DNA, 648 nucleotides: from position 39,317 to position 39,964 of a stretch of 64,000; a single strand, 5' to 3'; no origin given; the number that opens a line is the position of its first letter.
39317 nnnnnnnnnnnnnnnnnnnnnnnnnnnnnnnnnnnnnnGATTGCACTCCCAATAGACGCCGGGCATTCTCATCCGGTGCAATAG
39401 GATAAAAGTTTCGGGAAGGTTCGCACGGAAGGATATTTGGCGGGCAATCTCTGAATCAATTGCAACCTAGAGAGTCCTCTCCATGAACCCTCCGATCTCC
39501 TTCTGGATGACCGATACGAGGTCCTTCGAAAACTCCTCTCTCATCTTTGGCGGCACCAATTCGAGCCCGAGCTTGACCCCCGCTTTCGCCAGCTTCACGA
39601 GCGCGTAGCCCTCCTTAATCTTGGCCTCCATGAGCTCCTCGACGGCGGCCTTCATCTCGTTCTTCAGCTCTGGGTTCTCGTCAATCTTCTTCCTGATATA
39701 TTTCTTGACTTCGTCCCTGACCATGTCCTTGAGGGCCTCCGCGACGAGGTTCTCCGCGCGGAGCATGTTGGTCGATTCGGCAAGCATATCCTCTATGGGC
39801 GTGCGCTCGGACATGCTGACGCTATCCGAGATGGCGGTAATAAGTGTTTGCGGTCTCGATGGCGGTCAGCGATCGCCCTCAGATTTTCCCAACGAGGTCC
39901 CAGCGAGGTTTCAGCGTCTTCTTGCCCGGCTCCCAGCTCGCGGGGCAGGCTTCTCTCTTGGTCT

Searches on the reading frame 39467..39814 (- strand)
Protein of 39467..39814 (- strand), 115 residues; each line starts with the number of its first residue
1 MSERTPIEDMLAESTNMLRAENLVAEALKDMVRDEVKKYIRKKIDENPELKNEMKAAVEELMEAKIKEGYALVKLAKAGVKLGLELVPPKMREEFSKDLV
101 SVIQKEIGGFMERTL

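Call 16: search_protein_families(library=pfam, proteins=[window:39467-39814:-], max_evalue=1)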
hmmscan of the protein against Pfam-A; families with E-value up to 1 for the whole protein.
window:39467-39814:- (115 aa): 11 families
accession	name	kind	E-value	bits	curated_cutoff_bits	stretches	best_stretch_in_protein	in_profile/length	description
PF05205.17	COMPASS-Shg1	-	0.0023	19.1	24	1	26-96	26-98/102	COMPASS (Complex proteins associated with Set1p) component shg1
PF01031.25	Dynamin_M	-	0.0099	15.5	28.5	1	7-73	201-260/287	Dynamin central region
PF11867.13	T1RH-like_C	-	0.018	14.8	26.8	1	9-74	155-219/329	Type I restriction enzyme HindI endonuclease subunit-like, C-terminal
PF17770.6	RNase_J_C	-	0.02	16.3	23.8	1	21-67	44-90/102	Ribonuclease J C-terminal domain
PF00191.25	Annexin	-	0.066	13.7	25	0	93-115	41-63/66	Annexin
PF20282.3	CTD6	-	0.077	13.8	26.4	1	18-74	39-90/130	C-terminal domain 6 of the ABC-three component (ABC-3C) systems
PF05876.18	GpA_ATPase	-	0.15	12.1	25.6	1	12-78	49-120/247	Phage terminase large subunit gpA, ATPase domain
PF09551.15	Spore_II_R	-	0.18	12.7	25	1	26-63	19-55/128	Stage II sporulation protein R (spore_II_R)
PF10163.14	EnY2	-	0.2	12.4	27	1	7-73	4-67/83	Transcription factor e(y)2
PF05696.16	DUF826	-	0.22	12.1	25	1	12-63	2-51/75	Protein of unknown function (DUF826)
PF10057.14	MpsC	-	0.26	11.8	23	0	34-69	59-92/111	Na+-translocating membrane potential-generating system (MpsC)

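Call 50: find_homologous_proteins(query=window:39467-39814:-, max_evalue=0.001)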
Query window:39467-39814:- (115 aa): 26 proteins with E <= 0.001 among 35 candidates.
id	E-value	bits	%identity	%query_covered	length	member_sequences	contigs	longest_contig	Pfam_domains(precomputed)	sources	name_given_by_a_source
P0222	2.1e-61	222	97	100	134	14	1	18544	-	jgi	jgi:hypothetical protein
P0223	9.9e-61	220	97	100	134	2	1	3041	-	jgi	-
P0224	3.1e-57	209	90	100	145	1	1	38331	-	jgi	jgi:hypothetical protein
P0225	7.5e-57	208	89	100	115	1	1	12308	-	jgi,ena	-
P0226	1.9e-54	200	87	100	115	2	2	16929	-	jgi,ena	-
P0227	1.9e-47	178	76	100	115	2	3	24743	-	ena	-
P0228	3.9e-47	177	75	100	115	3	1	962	-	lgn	-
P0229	3.9e-47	177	76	100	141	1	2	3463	-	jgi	-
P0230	6.1e-47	176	73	100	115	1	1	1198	-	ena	-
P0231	2.9e-46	174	73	100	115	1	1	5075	-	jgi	jgi:hypothetical protein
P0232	4.0e-46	173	74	100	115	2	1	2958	-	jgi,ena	-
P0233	2.0e-45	171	74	100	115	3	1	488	-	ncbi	-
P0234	1.4e-44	168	70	100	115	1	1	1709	-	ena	-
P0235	1.8e-44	168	70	100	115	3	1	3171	-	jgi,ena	-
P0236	1.8e-43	165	69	100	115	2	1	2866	-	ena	-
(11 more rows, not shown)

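Call 56: predict_structure(alignment_id=A3)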
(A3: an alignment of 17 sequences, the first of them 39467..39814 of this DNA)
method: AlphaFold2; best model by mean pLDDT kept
length: 115 residues; sequences in the alignment: 17
mean_pLDDT: 70.3   pTM: 0.34
mean pLDDT of the five models: 70.3, 64.4, 63.8, 63.5, 52.5
residues with pLDDT >= 90: 0; 70-90: 70; 50-70: 43; < 50: 2
segments of 3 or more residues with pLDDT < 50: none
pLDDT, mean of each block of 10 residues (from residue 1): 64 66 70 76 78 76 74 70 68 73 69 52
secondary structure, 60 per line:
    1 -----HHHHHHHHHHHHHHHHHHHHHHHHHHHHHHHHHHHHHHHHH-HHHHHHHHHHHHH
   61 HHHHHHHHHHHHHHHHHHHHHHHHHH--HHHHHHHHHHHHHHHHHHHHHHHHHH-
elements in order: H6-46 H48-86 H89-114

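Call 58: search_protein_families(library=padloc, proteins=[window:39467-39814:-], max_evalue=0.01)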
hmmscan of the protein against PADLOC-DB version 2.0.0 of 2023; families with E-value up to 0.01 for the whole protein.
window:39467-39814:- (115 aa): 0 families

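Call 59: search_protein_families(library=phrogs, proteins=[window:39467-39814:-], max_evalue=0.01)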
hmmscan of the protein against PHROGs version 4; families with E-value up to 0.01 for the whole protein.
window:39467-39814:- (115 aa): 0 families

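Call 72: search_solved_structures(query=A3, max_evalue=10)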
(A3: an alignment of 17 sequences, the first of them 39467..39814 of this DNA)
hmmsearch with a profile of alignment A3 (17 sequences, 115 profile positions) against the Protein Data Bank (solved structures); distinct sequences matched with E-value up to 10: 13.
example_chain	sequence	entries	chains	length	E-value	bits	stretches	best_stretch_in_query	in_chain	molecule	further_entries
4a8e_A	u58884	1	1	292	0.00079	22.8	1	33-100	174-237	PROBABLE TYROSINE RECOMBINASE XERC-LIKE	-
7xqn_A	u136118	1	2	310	0.21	15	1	46-88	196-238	Malate dehydrogenase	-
1emd_A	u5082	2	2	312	0.21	15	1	46-88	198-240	MALATE DEHYDROGENASE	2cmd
7cgc_A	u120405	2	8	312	0.21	14.9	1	46-88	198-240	Malate dehydrogenase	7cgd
5z3w_A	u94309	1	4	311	0.21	14.9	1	46-88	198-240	Malate dehydrogenase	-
2pwz_A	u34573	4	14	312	0.21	14.9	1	46-88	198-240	Malate dehydrogenase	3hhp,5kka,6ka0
9wxs_A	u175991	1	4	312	0.22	14.9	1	46-88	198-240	Malate dehydrogenase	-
1ib6_A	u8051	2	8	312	0.22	14.9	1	46-88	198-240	MALATE DEHYDROGENASE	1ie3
6ka1_A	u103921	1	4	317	0.22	14.9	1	46-88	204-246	Malate dehydrogenase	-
1q0v_A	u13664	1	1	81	0.46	13.8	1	5-68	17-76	hydrophilic protein; has cysteine rich putative zinc finger essential for function; Vps27p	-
4e0b_A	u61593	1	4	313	0.63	13.4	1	48-93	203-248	Malate dehydrogenase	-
8eox_D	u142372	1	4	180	1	12.7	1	30-58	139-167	C4HR1_4r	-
9k7y_A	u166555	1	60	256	5.8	10.3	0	46-86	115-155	Cage-i53-Zn1-HEHE-14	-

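Call 73: search_solved_structures(query=A3, max_evalue=0.01, show_alignments=1)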
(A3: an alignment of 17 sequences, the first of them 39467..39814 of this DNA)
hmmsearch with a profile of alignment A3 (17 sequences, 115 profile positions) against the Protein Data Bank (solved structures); distinct sequences matched with E-value up to 0.01: 1.
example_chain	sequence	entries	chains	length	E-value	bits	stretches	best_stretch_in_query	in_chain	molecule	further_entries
4a8e_A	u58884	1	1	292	0.00079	22.8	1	33-100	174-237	PROBABLE TYROSINE RECOMBINASE XERC-LIKE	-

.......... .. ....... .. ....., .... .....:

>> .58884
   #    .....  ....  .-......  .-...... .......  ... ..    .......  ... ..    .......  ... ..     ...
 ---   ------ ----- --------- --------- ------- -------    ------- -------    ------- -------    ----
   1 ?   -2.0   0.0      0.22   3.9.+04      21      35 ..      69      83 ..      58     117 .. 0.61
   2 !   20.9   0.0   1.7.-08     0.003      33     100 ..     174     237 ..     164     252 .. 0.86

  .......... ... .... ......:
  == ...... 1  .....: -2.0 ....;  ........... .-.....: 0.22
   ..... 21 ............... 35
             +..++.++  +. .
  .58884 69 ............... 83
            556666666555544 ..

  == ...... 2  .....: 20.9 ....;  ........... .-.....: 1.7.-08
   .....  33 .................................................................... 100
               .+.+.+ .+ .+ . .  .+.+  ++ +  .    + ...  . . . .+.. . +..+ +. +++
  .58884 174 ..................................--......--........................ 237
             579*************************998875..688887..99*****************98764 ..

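Call 74: fold_search(model_id=the predicted structure, library=pdb)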
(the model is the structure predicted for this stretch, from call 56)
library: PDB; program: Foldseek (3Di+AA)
matches with E <= 10: 15; with E <= 0.001: 0
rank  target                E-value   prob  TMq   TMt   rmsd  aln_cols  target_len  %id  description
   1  5lsi_E                4.3e+00  0.12  0.28  0.38   2.9        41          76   15  CRYSTAL STRUCTURE OF THE KINETOCHORE MIS12 COMPLEX HEAD2 SUBDOMAIN CONTAINING DSN1 AND NSL1 FRAGMENTS (released 2016-11-16)
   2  9y6s_5o               7.7e+00  0.12  0.16  0.09   0.4        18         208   28  96-nm repeat of the Leishmania tarentolae doublet microtubule (released 2025-12-17)
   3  9i63_A                7.7e+00  0.07  0.24  0.33   3.0        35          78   11  Synthetic Human Saposin D glycoprotein (released 2025-04-09)
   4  9byk_I                8.3e+00  0.08  0.20  0.45   1.6        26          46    8  Cryo-EM structure of ATP synthase E state (released 2025-08-06)
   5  2rb3_A                8.3e+00  0.08  0.21  0.29   2.1        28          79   11  Crystal Structure of Human Saposin D (released 2008-04-29)
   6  2r1q                  8.3e+00  0.07  0.24  0.33   3.0        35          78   11  Crystal Structure of Iodinated Human Saposin D in Space Group C2221 (released 2008-04-29)
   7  5ld0                  8.3e+00  0.02  0.11  0.07   5.6        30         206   27  Chimeric GST (released 2016-09-21)
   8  4g2r_B                9.0e+00  0.10  0.22  0.06   3.0        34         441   29  Crystal Structure of the carboxyltransferase subunit of ACC (AccD6) in complex with inhibitor haloxyfop from Mycobacte (released 2014-02-19)
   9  2rb3_D                9.0e+00  0.08  0.21  0.29   2.1        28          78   11  Crystal Structure of Human Saposin D (released 2008-04-29)
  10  6p7u_A                9.8e+00  0.09  0.22  0.06   2.9        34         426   29  CRYSTAL STRUCTURE OF THE CARBOXYLTRANSFERASE SUBUNIT OF ACC (ACCD6) IN COMPLEX WITH INHIBITOR QUIZALOFOP-P FROM MYCOBA (released 2020-06-10)
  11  4ij2_E                9.8e+00  0.08  0.23  0.09   1.6        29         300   21  Human methemoglobin in complex with the second and third NEAT domains of IsdH from Staphylococcus aureus (released 2013-12-25)
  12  4ij2_F                9.8e+00  0.08  0.23  0.09   1.7        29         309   21  Human methemoglobin in complex with the second and third NEAT domains of IsdH from Staphylococcus aureus (released 2013-12-25)
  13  3bqq_D                9.8e+00  0.06  0.24  0.32   4.3        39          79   13  Crystal Structure of Human Saposin D (triclinic) (released 2008-02-05)
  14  4n83_G                9.8e+00  0.03  0.18  0.09   3.8        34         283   20  X-ray crystal structure of Streptococcus sanguinis dimanganese(II)-NrdF (released 2014-01-08)
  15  1ev4_A                9.8e+00  0.02  0.11  0.06   5.7        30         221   23  RAT GLUTATHIONE S-TRANSFERASE A1-1: MUTANT W21F/F220Y WITH GSO3 BOUND (released 2001-02-07)
